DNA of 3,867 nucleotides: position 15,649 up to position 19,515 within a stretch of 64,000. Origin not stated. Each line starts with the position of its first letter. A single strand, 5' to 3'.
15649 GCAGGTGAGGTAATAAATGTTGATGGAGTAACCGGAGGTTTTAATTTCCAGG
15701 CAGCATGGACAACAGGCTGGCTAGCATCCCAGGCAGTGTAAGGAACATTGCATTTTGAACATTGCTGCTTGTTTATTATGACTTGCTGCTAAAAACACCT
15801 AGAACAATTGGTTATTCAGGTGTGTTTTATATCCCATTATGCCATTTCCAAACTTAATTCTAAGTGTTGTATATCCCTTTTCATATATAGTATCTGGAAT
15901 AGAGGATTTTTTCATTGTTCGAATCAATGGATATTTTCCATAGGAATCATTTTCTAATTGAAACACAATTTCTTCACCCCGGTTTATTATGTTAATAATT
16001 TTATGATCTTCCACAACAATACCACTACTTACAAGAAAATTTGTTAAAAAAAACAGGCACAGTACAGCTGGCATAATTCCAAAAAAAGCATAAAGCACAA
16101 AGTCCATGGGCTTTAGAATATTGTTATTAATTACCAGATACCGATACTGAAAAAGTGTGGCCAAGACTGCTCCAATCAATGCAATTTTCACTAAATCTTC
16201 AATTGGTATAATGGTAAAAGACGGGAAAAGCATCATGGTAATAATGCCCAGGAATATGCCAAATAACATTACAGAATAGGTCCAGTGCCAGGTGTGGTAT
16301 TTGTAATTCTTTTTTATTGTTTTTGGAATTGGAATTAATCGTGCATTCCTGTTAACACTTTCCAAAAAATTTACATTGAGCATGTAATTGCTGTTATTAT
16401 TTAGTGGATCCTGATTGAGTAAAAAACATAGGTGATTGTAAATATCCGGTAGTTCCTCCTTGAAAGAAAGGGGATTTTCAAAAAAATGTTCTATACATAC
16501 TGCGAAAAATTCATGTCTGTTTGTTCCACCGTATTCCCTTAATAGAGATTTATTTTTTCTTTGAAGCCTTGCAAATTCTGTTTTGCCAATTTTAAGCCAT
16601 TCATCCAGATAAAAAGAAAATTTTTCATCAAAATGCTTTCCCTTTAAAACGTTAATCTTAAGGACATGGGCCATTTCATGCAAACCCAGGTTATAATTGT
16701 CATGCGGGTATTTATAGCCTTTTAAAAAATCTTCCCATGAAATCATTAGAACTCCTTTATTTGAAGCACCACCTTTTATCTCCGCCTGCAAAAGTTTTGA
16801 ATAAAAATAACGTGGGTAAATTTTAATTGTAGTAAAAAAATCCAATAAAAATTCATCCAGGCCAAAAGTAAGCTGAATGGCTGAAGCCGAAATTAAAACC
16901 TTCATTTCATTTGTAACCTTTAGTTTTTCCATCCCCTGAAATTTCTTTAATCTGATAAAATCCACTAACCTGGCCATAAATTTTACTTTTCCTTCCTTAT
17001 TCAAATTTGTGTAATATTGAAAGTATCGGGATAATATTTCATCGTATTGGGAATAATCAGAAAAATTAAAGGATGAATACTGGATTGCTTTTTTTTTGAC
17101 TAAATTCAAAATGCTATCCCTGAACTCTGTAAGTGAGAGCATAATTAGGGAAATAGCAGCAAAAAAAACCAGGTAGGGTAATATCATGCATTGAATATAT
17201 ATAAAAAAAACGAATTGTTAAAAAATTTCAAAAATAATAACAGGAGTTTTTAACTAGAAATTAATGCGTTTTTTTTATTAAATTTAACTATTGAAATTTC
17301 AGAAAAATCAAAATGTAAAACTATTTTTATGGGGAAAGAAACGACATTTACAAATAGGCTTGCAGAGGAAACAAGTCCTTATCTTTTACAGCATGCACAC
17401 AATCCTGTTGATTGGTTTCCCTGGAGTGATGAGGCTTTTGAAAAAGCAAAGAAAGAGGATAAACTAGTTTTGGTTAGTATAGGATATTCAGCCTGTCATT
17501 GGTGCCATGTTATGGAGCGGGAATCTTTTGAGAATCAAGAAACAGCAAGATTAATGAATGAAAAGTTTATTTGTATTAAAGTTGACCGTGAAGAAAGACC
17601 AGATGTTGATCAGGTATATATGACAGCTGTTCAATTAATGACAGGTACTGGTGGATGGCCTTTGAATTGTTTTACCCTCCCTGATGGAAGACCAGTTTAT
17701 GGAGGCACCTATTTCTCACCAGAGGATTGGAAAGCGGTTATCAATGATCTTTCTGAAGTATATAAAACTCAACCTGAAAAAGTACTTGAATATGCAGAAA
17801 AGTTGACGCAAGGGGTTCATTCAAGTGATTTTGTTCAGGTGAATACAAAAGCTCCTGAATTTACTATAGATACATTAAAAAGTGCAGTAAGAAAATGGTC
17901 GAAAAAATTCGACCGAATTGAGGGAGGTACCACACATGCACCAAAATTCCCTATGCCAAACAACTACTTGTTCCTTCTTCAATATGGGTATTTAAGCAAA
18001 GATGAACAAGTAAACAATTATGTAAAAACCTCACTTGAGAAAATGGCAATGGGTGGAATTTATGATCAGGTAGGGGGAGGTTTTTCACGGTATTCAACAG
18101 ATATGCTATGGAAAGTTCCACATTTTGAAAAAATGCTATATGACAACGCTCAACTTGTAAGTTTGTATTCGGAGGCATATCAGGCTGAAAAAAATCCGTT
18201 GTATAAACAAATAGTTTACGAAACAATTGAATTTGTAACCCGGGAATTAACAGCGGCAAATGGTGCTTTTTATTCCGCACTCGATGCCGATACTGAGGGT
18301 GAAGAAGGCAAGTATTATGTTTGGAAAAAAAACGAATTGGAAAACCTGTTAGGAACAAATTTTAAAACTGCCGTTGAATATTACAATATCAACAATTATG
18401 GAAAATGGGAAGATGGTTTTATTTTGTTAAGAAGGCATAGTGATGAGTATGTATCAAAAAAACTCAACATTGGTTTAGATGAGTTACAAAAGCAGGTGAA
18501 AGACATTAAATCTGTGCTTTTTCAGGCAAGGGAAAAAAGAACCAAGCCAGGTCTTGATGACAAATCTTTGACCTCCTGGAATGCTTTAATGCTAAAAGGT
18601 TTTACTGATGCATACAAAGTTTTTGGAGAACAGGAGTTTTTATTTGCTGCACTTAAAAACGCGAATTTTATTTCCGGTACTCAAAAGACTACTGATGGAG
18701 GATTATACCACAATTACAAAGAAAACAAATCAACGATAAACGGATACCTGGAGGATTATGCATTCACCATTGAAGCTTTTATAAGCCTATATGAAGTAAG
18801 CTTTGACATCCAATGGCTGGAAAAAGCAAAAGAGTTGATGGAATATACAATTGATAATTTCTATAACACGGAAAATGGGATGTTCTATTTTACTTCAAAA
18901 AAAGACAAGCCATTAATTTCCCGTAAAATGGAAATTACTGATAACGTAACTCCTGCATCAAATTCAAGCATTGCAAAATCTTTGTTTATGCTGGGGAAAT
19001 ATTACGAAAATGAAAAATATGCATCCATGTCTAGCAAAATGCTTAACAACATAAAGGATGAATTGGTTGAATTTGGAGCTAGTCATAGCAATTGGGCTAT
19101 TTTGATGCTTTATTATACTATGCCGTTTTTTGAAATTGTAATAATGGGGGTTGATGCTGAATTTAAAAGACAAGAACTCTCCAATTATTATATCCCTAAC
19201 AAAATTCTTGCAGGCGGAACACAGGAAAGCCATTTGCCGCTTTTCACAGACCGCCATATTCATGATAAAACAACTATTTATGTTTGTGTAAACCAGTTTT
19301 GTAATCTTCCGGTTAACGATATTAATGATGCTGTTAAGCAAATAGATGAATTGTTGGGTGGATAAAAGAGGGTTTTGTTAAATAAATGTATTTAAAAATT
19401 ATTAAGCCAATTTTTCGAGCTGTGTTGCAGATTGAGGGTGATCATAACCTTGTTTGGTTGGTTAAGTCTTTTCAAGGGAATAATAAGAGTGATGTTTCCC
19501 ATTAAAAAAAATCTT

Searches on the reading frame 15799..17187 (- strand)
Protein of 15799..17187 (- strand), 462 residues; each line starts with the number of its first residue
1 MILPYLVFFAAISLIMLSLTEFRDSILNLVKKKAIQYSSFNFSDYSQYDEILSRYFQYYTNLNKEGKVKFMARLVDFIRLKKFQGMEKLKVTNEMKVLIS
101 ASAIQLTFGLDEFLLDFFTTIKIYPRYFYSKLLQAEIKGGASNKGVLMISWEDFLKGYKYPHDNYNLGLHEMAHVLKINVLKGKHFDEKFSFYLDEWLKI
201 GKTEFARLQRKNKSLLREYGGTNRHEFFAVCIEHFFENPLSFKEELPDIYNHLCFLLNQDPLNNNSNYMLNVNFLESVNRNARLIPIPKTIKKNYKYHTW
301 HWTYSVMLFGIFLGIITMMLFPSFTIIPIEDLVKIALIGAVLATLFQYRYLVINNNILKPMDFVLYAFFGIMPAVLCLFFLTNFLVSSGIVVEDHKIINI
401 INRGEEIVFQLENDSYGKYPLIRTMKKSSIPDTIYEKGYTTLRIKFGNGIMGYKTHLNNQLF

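Call 49: search_protein_families(library=pfam, proteins=[window:15799-17187:-], max_evalue=0.001)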
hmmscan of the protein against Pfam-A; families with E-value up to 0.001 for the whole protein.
window:15799-17187:- (462 aa): 2 families
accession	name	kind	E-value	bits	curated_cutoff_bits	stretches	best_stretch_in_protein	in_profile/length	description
PF06167.18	Peptidase_M90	-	7.9e-39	134.1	26.2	1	47-253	18-238/243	Glucose-regulated metallo-peptidase M90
PF07737.17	ATLF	-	7.4e-05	23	27.4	1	161-252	107-189/193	Anthrax toxin lethal factor, N- and C-terminal domain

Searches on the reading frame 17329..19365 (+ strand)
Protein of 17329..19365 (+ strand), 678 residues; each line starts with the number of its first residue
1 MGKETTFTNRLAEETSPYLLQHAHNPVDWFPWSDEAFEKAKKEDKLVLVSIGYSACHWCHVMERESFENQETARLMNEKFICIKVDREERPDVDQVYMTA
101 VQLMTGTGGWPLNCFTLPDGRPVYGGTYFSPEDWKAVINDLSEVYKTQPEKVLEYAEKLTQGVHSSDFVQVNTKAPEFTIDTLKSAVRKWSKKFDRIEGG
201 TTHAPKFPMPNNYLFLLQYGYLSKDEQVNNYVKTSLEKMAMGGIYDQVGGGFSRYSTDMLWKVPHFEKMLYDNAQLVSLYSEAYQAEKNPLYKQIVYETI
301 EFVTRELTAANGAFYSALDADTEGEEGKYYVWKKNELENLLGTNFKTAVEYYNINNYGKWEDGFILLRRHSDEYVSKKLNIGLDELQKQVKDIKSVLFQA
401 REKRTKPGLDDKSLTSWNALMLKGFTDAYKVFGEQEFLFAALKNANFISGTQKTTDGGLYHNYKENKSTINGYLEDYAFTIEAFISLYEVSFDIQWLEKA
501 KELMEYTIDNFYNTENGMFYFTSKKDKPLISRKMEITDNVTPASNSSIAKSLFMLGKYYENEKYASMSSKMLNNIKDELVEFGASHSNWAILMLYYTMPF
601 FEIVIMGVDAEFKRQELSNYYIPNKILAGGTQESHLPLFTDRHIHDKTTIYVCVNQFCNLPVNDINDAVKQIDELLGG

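Call 49: search_protein_families(library=pfam, proteins=[window:17329-19365:+], max_evalue=0.001)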
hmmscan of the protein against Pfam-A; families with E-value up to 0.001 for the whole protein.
window:17329-19365:+ (678 aa): 4 families
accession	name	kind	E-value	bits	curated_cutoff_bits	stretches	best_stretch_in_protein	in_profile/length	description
PF03190.21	Thioredox_DsbH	-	1.5e-70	236.8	27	1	8-162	1-161/163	Protein of unknown function, DUF255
PF13899.12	Thioredoxin_7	-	4.3e-11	43.2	27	1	28-92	1-65/83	Thioredoxin-like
PF07470.19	Glyco_hydro_88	-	0.00021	20.8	26.6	0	420-522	33-178/352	Glycosyl Hydrolase Family 88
PF07221.17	GlcNAc_2-epim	-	0.00023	20.9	23.4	0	478-518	141-183/347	N-acylglucosamine 2-epimerase (GlcNAc 2-epimerase)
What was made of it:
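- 17329..19365 (+): DUF255/Thioredox_DsbH protein (678 aa, CHWC motif, no signal peptide): the conserved upstream partner of gene-3 homologs elsewhere. PF03190 at 236.8 bits (call 49).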
